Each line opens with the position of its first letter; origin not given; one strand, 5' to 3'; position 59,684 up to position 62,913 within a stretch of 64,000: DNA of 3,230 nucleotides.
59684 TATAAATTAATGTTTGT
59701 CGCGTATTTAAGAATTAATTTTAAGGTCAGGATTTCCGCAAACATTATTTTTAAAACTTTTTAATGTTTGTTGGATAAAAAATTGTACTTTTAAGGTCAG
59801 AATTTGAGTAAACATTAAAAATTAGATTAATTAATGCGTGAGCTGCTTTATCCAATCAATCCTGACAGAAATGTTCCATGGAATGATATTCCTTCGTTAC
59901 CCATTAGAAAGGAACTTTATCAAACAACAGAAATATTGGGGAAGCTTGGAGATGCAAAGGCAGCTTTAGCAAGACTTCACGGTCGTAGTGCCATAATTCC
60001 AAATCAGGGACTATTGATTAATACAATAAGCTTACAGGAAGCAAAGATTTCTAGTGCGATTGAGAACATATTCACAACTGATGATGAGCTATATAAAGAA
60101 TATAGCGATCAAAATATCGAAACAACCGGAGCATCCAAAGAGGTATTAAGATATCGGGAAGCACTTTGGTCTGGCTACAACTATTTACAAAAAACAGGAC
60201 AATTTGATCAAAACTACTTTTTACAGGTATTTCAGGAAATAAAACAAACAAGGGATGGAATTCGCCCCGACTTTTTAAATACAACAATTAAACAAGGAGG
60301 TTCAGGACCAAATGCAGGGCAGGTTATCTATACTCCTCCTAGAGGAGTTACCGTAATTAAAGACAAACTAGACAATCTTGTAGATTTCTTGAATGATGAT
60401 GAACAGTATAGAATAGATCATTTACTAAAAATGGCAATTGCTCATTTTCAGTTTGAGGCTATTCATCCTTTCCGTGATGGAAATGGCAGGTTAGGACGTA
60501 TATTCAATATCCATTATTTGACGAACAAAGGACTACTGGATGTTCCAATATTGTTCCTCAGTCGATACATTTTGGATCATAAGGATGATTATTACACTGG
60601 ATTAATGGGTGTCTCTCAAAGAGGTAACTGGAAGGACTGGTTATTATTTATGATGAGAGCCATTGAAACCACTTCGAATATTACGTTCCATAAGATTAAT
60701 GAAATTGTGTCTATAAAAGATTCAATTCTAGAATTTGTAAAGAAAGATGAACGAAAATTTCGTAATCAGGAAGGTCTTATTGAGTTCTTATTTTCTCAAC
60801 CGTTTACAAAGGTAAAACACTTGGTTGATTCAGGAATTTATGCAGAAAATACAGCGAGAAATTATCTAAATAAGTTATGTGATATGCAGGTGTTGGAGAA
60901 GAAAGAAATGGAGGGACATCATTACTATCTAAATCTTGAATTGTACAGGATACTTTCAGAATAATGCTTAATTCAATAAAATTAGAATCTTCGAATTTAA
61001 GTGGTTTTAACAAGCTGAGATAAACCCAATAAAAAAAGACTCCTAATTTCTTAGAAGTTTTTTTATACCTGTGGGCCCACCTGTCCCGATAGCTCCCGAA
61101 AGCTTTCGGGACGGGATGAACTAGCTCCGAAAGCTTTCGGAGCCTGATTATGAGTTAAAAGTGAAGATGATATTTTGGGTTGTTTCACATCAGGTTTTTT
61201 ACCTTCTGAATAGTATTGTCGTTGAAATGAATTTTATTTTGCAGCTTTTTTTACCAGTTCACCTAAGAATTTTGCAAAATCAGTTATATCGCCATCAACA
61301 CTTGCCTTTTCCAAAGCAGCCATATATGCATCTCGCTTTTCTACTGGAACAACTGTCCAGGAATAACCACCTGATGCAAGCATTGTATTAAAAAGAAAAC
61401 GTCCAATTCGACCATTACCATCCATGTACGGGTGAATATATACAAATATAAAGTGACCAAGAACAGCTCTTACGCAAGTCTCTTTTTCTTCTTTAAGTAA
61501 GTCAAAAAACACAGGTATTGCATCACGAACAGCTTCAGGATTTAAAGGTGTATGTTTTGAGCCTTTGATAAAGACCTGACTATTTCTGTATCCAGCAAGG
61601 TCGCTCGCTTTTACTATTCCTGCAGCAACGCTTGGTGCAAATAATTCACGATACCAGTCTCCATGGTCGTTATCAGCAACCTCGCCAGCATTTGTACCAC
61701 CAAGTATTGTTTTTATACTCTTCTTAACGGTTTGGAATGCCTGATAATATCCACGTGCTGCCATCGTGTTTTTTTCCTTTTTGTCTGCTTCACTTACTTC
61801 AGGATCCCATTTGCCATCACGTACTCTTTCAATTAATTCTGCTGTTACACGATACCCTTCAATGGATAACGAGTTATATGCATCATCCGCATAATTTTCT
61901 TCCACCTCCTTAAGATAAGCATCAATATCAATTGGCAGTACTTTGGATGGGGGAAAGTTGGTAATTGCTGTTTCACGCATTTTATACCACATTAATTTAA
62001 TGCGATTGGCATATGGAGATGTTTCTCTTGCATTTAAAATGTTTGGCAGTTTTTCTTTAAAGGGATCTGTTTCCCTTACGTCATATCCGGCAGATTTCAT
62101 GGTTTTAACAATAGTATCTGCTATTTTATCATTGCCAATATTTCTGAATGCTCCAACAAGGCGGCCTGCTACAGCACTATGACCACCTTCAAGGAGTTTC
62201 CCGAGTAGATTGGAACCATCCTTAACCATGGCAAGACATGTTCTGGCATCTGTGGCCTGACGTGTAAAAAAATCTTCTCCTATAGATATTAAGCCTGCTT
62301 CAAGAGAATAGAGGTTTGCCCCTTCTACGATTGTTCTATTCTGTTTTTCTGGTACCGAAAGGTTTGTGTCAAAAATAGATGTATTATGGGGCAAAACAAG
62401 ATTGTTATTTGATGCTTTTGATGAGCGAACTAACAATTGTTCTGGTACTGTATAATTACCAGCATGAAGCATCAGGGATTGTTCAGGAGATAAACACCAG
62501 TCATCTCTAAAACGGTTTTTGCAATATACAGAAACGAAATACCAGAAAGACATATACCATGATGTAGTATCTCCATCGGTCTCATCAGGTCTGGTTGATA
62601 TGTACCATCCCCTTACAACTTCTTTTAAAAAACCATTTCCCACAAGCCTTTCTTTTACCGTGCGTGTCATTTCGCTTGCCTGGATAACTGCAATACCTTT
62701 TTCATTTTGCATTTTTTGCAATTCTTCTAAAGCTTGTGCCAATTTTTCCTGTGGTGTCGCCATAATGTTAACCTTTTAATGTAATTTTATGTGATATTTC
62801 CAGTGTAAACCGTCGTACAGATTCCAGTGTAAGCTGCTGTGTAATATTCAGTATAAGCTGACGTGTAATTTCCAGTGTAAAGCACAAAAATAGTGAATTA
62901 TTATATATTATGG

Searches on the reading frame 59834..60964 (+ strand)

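Call 20: search_protein_families(library=pfam, proteins=[window:59834-60964:+], max_evalue=0.00001)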
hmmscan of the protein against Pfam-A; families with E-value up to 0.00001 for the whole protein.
window:59834-60964:+ (376 aa): 3 families
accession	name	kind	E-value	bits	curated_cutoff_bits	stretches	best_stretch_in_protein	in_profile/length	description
PF13784.11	Fic_N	-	2.4e-24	85.6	26.7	1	37-115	3-81/82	Fic/DOC family N-terminal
PF02661.23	Fic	-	1.3e-14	55.2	24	1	162-229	30-93/93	Fic/DOC family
PF21248.3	SoFic-like_C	-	2.3e-13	50.6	27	1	298-370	5-76/76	Protein adenylyltransferase SoFic-like, C-terminal domain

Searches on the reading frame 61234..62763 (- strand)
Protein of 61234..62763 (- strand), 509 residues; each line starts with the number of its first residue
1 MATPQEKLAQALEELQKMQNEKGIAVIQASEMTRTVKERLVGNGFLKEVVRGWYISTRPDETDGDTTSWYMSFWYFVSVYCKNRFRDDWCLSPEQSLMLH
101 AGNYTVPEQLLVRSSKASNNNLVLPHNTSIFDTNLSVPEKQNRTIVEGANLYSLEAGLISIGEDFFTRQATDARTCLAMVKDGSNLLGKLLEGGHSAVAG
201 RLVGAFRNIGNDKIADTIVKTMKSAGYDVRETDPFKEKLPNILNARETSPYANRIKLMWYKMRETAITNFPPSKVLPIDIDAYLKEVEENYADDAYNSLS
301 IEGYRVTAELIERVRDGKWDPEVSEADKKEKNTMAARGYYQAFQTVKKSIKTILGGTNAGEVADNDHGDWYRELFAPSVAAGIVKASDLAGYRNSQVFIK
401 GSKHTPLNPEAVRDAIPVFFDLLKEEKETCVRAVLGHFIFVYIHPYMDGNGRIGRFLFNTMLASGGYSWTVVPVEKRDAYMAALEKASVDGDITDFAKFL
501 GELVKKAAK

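Call 20: search_protein_families(library=pfam, proteins=[window:61234-62763:-], max_evalue=0.00001)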
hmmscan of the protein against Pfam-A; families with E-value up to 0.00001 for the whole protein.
window:61234-62763:- (509 aa): 1 family
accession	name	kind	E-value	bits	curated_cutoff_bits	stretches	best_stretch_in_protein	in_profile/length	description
PF02661.23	Fic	-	3.4e-12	47.5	24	1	390-462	21-93/93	Fic/DOC family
